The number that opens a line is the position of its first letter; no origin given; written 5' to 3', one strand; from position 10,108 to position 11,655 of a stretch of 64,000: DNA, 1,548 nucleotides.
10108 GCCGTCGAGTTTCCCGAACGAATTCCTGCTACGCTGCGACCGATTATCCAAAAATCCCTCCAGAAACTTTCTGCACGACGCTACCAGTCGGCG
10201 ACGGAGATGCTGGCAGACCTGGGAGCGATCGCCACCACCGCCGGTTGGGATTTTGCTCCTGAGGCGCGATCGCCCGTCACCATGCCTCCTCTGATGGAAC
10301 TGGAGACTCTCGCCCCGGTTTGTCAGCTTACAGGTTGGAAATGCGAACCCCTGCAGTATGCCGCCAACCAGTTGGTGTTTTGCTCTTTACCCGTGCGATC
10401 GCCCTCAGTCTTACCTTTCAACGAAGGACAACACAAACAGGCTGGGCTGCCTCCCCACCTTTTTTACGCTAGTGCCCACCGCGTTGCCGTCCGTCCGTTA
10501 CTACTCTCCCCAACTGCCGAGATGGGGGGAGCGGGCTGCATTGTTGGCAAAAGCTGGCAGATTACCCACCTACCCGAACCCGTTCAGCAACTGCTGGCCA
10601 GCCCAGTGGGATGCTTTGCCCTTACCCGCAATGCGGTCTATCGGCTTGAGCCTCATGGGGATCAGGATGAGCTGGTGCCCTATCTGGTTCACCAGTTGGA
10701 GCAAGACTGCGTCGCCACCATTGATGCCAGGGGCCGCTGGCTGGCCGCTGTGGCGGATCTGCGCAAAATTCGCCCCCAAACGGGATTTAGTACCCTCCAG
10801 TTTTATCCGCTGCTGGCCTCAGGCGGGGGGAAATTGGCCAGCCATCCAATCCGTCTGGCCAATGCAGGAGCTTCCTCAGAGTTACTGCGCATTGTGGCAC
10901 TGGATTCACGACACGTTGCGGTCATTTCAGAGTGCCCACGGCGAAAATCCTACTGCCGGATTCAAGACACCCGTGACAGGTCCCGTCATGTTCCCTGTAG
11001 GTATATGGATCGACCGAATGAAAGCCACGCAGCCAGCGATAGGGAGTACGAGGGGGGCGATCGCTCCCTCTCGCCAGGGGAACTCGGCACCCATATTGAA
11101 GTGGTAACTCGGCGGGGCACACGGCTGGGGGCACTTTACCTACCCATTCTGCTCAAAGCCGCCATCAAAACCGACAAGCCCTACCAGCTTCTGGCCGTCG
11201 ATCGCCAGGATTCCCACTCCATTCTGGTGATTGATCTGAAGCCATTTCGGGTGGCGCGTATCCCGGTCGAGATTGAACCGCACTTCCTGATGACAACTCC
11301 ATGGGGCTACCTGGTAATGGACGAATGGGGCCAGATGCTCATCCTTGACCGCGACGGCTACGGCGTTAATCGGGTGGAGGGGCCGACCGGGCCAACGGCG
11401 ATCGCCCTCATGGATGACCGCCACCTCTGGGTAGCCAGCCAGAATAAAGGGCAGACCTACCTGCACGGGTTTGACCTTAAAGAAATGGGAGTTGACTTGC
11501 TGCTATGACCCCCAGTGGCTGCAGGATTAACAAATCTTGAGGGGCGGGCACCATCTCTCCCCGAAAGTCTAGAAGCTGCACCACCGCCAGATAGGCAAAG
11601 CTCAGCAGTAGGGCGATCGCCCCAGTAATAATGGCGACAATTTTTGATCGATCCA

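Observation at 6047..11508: Duplicated cassette of a phycobilisome-fold protein and a V4R-domain protein, followed by a Ser/Thr kinase: candidate undescribed sensory/signalling module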

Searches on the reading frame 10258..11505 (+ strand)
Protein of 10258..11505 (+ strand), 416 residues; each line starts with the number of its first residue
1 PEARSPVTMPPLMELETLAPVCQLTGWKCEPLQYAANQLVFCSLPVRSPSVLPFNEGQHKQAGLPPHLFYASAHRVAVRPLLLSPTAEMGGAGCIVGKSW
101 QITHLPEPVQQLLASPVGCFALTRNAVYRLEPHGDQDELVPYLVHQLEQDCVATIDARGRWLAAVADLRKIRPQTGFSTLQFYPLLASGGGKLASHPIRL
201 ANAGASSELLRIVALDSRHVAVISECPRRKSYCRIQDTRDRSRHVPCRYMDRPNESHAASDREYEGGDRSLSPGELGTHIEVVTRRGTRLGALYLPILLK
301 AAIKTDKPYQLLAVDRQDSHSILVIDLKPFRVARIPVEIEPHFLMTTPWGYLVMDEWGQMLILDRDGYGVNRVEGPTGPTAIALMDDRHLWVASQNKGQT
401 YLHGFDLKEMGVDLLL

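Call 32: find_homologous_proteins(query=window:10258-11505:+, max_evalue=0.001)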
Query window:10258-11505:+ (416 aa): 29 proteins with E <= 0.001 among 8000 candidates.
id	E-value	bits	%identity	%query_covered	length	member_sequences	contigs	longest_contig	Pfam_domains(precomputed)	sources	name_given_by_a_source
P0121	2.6e-284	961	100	100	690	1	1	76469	PF07714.24,PF00069.32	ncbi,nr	ncbi:MAG: serine/threonine-protein kinase [Synechococcales bacterium]|nr:serine/threonine-protein ki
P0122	2.2e-170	585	67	99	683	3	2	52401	PF07714.24,PF00069.32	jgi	-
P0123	5.9e-76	274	45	77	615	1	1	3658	PF07714.24,PF00069.32,PF03109.23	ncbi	-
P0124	1.0e-69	254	42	77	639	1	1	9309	PF07714.24,PF00069.32,PF03109.23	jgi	-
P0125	1.1e-68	250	41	77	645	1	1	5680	PF07714.24,PF00069.32,PF03109.23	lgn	-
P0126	3.1e-66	242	41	77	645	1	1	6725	PF07714.24,PF00069.32,PF03109.23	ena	-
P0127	3.1e-65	239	42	73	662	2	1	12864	PF07714.24,PF00069.32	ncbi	ncbi:MAG: serine/threonine-protein kinase, partial [Cyanobacteria bacterium P01_A01_bin.37]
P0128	1.2e-62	231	38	80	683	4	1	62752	PF07714.24,PF00069.32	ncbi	ncbi:MAG: serine/threonine-protein kinase [Cyanobacteria bacterium J06633_2]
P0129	6.7e-51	192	36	75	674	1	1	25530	PF07714.24,PF00069.32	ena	-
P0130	2.2e-49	187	34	98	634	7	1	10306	PF07714.24,PF00069.32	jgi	jgi:serine/threonine protein kinase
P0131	1.1e-48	184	39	74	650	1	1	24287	PF07714.24,PF00069.32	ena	-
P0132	4.7e-46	176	33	98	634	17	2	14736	PF07714.24,PF00069.32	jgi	jgi:serine/threonine protein kinase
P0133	1.5e-43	168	36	76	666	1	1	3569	PF07714.24,PF00069.32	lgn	-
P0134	3.1e-43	167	36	75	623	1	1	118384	PF07714.24,PF00069.32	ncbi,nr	ncbi:MAG: serine/threonine-protein kinase [Oculatellaceae cyanobacterium bins.114]|nr:serine/threoni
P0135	2.0e-40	157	35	76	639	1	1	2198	PF07714.24,PF00069.32,PF03109.23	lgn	-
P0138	1.3e-38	151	35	75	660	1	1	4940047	PF07714.24,PF00069.32,PF03109.23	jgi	jgi:serine/threonine protein kinase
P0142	3.6e-31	127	31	75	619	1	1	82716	PF07714.24,PF00069.32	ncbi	ncbi:MAG: protein kinase [Hormoscilla sp.]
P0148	2.7e-17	81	28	77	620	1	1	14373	PF07714.24,PF00069.32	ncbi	ncbi:MAG: serine/threonine-protein kinase [Xenococcaceae cyanobacterium]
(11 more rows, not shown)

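Call 35: find_encoding_contigs(protein=P0121, flank=10000, max_places=3)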
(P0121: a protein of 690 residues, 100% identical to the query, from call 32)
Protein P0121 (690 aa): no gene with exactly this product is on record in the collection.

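Call 36: find_encoding_contigs(protein=P0148, flank=10000, max_places=2)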
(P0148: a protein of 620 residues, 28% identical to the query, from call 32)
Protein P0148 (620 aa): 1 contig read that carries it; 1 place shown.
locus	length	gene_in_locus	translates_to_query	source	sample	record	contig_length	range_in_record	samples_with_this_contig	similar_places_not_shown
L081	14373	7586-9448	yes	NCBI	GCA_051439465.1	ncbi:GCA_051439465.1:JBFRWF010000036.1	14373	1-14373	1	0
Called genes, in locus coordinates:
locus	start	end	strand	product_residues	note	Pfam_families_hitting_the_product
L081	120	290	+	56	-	-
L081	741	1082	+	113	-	PF04255:DUF433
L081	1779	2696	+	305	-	PF25296:Decapeptide (faint), PF13599:Pentapeptide_4 (weak), PF00805:Pentapeptide, PF13576:Pentapeptide_3 (faint), PF00805:Pentapeptide, PF13599:Pentapeptide_4 (weak), PF00805:Pentapeptide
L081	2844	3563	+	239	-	PF02830:V4R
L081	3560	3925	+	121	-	-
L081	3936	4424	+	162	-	PF00502:Phycobilisome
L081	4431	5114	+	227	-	PF02830:V4R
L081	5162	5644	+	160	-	PF00111:Fer2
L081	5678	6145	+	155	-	PF00502:Phycobilisome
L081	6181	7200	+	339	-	-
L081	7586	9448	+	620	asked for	PF00069:Pkinase, PF07714:PK_Tyr_Ser-Thr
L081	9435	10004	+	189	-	PF07366:SnoaL, PF12680:SnoaL_2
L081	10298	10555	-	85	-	PF16277:DUF4926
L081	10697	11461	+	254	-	PF05116:S6PP, PF08282:Hydrolase_3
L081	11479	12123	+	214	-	PF01330:RuvA_N, PF14520:HHH_5, PF21176:RecR_HhH (weak), PF07499:RuvA_C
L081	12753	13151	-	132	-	-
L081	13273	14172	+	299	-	PF01430:HSP33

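Call 37: find_encoding_contigs(protein=P0138, flank=10000, max_places=2)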
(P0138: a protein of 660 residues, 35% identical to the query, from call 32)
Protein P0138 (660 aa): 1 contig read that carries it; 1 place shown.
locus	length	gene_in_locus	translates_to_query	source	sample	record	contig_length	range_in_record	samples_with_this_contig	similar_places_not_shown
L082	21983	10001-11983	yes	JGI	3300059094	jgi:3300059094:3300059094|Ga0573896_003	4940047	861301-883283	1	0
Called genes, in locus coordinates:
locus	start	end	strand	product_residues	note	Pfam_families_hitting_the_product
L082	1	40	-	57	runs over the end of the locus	-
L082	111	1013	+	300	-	PF00353:HemolysinCabind (faint)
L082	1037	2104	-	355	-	PF02492:cobW, PF07683:CobW_C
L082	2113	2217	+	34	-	-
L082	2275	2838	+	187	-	PF13473:Cupredoxin_1 (weak)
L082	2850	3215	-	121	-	-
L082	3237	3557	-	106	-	PF03992:ABM (faint)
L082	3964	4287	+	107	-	PF05597:Phasin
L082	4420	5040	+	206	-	PF00254:FKBP_C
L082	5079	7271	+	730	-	PF00924:MS_channel_2nd, PF21082:MS_channel_3rd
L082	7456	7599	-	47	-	-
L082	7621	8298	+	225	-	PF02830:V4R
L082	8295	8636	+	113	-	-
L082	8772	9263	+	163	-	PF00502:Phycobilisome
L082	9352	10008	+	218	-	PF02830:V4R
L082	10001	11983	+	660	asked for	PF00069:Pkinase, PF07714:PK_Tyr_Ser-Thr, PF03109:ABC1 (faint)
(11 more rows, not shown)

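Call 38: find_encoding_contigs(protein=P0142, flank=10000, max_places=2)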
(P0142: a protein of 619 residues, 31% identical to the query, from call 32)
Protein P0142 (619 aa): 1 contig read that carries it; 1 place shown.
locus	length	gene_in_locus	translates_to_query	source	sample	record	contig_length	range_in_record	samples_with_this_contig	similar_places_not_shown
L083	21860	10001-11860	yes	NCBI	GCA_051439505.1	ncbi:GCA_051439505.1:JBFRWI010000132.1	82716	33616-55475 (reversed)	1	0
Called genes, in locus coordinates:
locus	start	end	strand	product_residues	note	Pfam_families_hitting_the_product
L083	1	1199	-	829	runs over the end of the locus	PF00909:Ammonium_transp, PF13426:PAS_9 (weak), PF07228:SpoIIE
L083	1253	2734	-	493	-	PF13675:PilJ, PF07228:SpoIIE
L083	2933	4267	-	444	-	PF00015:MCPsignal (weak)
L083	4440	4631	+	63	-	-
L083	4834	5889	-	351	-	PF00126:HTH_1, PF03466:LysR_substrate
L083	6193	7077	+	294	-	-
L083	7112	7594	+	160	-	PF00111:Fer2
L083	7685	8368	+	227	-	PF02830:V4R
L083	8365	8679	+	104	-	-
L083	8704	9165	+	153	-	PF00502:Phycobilisome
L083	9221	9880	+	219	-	PF02830:V4R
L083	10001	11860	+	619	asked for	PF00069:Pkinase, PF07714:PK_Tyr_Ser-Thr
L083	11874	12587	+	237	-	PF07298:NnrU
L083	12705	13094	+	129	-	PF00085:Thioredoxin, PF00578:AhpC-TSA (weak), PF13098:Thioredoxin_2, PF13905:Thioredoxin_8 (faint)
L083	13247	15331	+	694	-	PF00662:Proton_antipo_N, PF00361:Proton_antipo_M, PF01010:Proton_antipo_C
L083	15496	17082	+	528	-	PF00361:Proton_antipo_M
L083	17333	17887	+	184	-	PF05685:Uma2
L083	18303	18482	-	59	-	-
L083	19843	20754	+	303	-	PF01509:TruB_N, PF16198:TruB_C_2 (weak), PF09157:TruB-C_2 (weak)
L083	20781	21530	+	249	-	PF01209:Ubie_methyltran (weak), PF13847:Methyltransf_31, PF08241:Methyltransf_11, PF08242:Methyltransf_12, PF13649:Methyltransf_25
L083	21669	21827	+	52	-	-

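Call 40: predict_structure(alignment_id=A2)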
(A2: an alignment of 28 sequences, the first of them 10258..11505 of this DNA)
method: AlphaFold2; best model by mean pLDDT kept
length: 416 residues; sequences in the alignment: 28
mean_pLDDT: 81.6   pTM: 0.80
mean pLDDT of the five models: 81.6, 80.6, 80.2, 79.2, 78.9
residues with pLDDT >= 90: 242; 70-90: 67; 50-70: 53; < 50: 54
segments of 3 or more residues with pLDDT < 50: 1-14, 89-94, 232-237, 243-252, 264-271
pLDDT, mean of each block of 10 residues (from residue 1): 42 54 75 96 74 52 83 96 61 59 97 94 97 82 93 95 90 77 84 93 80 96 83 47 47 49 49 74 96 93 95 96 95 96 96 97 93 94 94 96 90 71
secondary structure, 60 per line:
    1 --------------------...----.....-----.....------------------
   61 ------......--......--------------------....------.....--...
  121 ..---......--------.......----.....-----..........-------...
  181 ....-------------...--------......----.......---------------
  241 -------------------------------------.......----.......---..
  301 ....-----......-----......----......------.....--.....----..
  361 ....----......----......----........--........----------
elements in order: E21-23 E28-32 E38-42 E67-72 E75-80 E101-104 E111-115 E118-122 E126-131 E140-146 E151-155 E161-167 E178-184 E198-200 E209-214 E219-225 E278-284 E289-295 E299-304 E310-315 E321-326 E331-336 E343-347 E350-354 E359-364 E369-374 E379-384 E389-396 E399-406

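Call 43: fold_search(model_id=the predicted structure, library=pdb)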
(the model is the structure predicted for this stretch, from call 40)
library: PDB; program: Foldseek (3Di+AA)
matches with E <= 10: 1241; with E <= 0.001: 707
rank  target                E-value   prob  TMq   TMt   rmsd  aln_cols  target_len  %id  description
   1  4u1e_I                1.6e-08  1.00  0.52  0.64   5.6       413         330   10  Crystal structure of the eIF3b-CTD/eIF3i/eIF3g-NTD translation initiation complex (released 2014-09-10)
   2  7fik_f                3.8e-08  1.00  0.54  0.67   5.0       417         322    8  The cryo-EM structure of the CR subunit from X. laevis NPC (released 2022-11-09)
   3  7z8b_F                3.8e-08  1.00  0.41  0.38   9.2       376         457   11  Structure of CRL7FBXW8 reveals coupling with CUL1-RBX1/ROC1 for multi-cullin-RING E3-catalyzed ubiquitin ligation (released 2022-08-24)
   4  9qtu_C                4.2e-08  1.00  0.46  0.47   8.9       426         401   10  human PAN2-PAN3 deadenylase complex in the apo state (released 2025-12-10)
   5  5nuv                  6.1e-08  1.00  0.53  0.70   5.0       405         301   12  Structure of the WD40-domain of human ATG16L1 (released 2017-07-19)
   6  7vci_E                6.8e-08  1.00  0.50  0.61   8.3       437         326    8  Structure of Xenopus laevis NPC nuclear ring asymmetric unit (released 2022-02-02)
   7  5oa1_V                7.9e-08  1.00  0.50  0.68   7.3       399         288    9  RNA polymerase I pre-initiation complex (released 2017-07-26)
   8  9ltl_B                1.3e-07  1.00  0.47  0.28   9.6       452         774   12  Cryo-EM structure of DDB1-DDA1-DET1 complex (released 2026-01-28)
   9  9a2d_C                1.4e-07  1.00  0.51  0.19   5.6       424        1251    9  Modeling of the ciliary Intraflagellar transport-A complex (released 2024-05-10)
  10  6lqr_BE               1.5e-07  1.00  0.48  0.26  10.0       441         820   10  Cryo-EM structure of 90S small subunit preribosomes in transition states (State C) (released 2020-09-16)
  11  7r5k_S0               1.5e-07  1.00  0.51  0.63   6.8       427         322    9  Human nuclear pore complex (constricted) (released 2022-06-22)
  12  8x7v_C                1.5e-07  1.00  0.49  0.57   7.5       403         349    9  Structure of human SCMC ternary complex (released 2024-10-09)
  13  7wb4_f                1.6e-07  1.00  0.51  0.63   5.4       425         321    8  Cryo-EM structure of the NR subunit from X. laevis NPC (released 2022-03-02)
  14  9n73_LO               1.6e-07  1.00  0.47  0.27   6.8       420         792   10  SSU processome maturation and disassembly, State G (released 2025-10-29)
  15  9e78_0L               1.6e-07  1.00  0.46  0.32  11.4       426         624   12  48-nm repeat of the Leishmania tarentolae doublet microtubule (released 2025-03-12)
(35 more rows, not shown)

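Call 77: find_homologous_proteins(query=L081:8393-9445:+, max_evalue=0.001)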
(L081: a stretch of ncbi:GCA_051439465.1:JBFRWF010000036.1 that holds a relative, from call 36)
Query L081:8393-9445:+ (351 aa): 33 proteins with E <= 0.001 among 3719 candidates.
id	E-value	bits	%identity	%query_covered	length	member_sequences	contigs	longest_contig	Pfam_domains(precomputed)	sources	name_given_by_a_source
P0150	1.7e-117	411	64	89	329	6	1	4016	-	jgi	-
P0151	1.5e-96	342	51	99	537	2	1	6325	PF07714.24,PF00069.32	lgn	-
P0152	6.7e-88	313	49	97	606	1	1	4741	PF07714.24,PF00069.32,PF03109.23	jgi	jgi:serine/threonine protein kinase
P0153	4.0e-85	304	50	96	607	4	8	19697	PF07714.24,PF00069.32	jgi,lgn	jgi:serine/threonine-protein kinase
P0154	2.9e-83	298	49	96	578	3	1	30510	PF07714.24,PF00069.32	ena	-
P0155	4.9e-54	202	39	95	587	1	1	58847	PF07714.24,PF00069.32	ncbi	-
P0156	9.7e-53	198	42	98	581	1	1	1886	PF07714.24,PF00069.32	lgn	-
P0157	1.0e-52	198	38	93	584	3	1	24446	PF07714.24,PF00069.32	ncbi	ncbi:MAG: serine/threonine-protein kinase [Pleurocapsa sp.]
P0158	1.5e-52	197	39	92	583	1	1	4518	PF07714.24,PF00069.32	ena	-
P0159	4.5e-52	196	39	96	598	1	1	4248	PF07714.24,PF00069.32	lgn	-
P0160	5.9e-52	195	38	94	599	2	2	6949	PF07714.24,PF00069.32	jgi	jgi:serine/threonine protein kinase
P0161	1.5e-51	194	38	96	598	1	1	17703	PF07714.24,PF00069.32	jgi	jgi:serine/threonine-protein kinase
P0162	5.9e-51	192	37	94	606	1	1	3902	PF07714.24,PF00069.32,PF03109.23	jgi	jgi:serine/threonine protein kinase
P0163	2.1e-49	187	39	92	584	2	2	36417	PF07714.24,PF00069.32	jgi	-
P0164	1.2e-46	178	37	92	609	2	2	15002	PF07714.24,PF00069.32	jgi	jgi:serine/threonine protein kinase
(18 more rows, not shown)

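Call 82: find_encoding_contigs(protein=P0157, flank=9000, max_places=1)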
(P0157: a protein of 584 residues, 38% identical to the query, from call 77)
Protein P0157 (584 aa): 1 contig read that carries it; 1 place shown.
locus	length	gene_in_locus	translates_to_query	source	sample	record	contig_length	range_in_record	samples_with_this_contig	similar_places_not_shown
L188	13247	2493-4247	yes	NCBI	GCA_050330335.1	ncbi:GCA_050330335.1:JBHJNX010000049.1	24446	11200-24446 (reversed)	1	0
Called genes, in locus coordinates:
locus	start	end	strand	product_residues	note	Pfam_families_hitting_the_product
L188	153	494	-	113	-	PF11969:DcpS_C, PF01230:HIT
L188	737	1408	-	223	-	PF03009:GDPD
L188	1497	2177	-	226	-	-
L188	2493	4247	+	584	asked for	PF00069:Pkinase, PF07714:PK_Tyr_Ser-Thr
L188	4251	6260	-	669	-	-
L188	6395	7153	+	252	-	PF01048:PNP_UDP_1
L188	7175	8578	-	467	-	PF01229:Glyco_hydro_39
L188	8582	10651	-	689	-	PF13807:GNVR, PF10609:ParA, PF01656:CbiA, PF09140:MipZ (weak), PF13614:AAA_31 (weak)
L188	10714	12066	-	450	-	PF04932:Wzy_C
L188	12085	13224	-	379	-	PF13439:Glyco_transf_4, PF13579:Glyco_trans_4_4, PF20706:GT4-conflict (weak), PF00534:Glycos_transf_1, PF13692:Glyco_trans_1_4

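Call 83: find_encoding_contigs(protein=P0155, flank=9000, max_places=1)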
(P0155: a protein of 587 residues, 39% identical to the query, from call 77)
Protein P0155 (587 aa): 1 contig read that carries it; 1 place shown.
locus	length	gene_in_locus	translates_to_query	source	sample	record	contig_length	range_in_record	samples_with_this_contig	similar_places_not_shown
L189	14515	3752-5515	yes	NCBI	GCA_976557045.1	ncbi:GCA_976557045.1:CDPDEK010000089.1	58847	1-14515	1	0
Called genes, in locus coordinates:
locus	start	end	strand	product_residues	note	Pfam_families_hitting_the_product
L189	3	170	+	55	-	?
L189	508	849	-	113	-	PF11969:DcpS_C, PF01230:HIT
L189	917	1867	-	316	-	PF03706:LPG_synthase_TM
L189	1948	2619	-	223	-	PF03009:GDPD, PF13653:GDPD_2 (faint)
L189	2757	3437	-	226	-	-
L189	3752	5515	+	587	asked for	PF00069:Pkinase, PF07714:PK_Tyr_Ser-Thr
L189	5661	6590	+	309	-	PF13432:TPR_16, PF14559:TPR_19 (weak), PF13414:TPR_11 (weak), PF00515:TPR_1, PF00515:TPR_1, PF07719:TPR_2, PF13181:TPR_8, PF13414:TPR_11, +16 more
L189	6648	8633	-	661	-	-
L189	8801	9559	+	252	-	PF01048:PNP_UDP_1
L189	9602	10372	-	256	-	PF11353:DUF3153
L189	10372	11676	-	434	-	PF01523:PmbA_TldD_1st, PF19289:PmbA_TldD_3rd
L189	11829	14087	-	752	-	PF08206:OB_RNB, PF17876:CSD2, PF00773:RNB, PF00575:S1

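Call 86: search_protein_representatives(protein=window:10258-11505:+)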
Query: 416 residues. Proteins with E-value up to 0.001 (for the whole library): 207; up to 1e-10: 119; up to 1e-30: 18. The best 150 are listed.
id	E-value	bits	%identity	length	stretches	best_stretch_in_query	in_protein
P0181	3.4e-72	260.2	50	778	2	274-415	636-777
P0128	3.7e-63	230.5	41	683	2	263-415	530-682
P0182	2.6e-53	198.0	41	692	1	99-409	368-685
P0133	4.8e-44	167.5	40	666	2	277-416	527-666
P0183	1.5e-43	165.9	42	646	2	278-415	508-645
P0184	6.5e-41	157.2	39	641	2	275-415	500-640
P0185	1.1e-39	153.1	38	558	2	277-415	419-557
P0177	9.9e-39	150.0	42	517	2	272-415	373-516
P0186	1.3e-36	143.0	37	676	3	273-414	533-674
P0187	2.5e-36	142.1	39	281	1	137-411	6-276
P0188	5.4e-36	141.0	36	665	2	275-415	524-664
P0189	5.5e-36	141.0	38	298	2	266-415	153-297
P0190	2.6e-33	132.1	38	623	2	276-415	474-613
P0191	4.4e-33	131.4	37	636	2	273-415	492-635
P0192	7.2e-33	130.7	35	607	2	276-415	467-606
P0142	1.2e-31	126.7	36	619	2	270-415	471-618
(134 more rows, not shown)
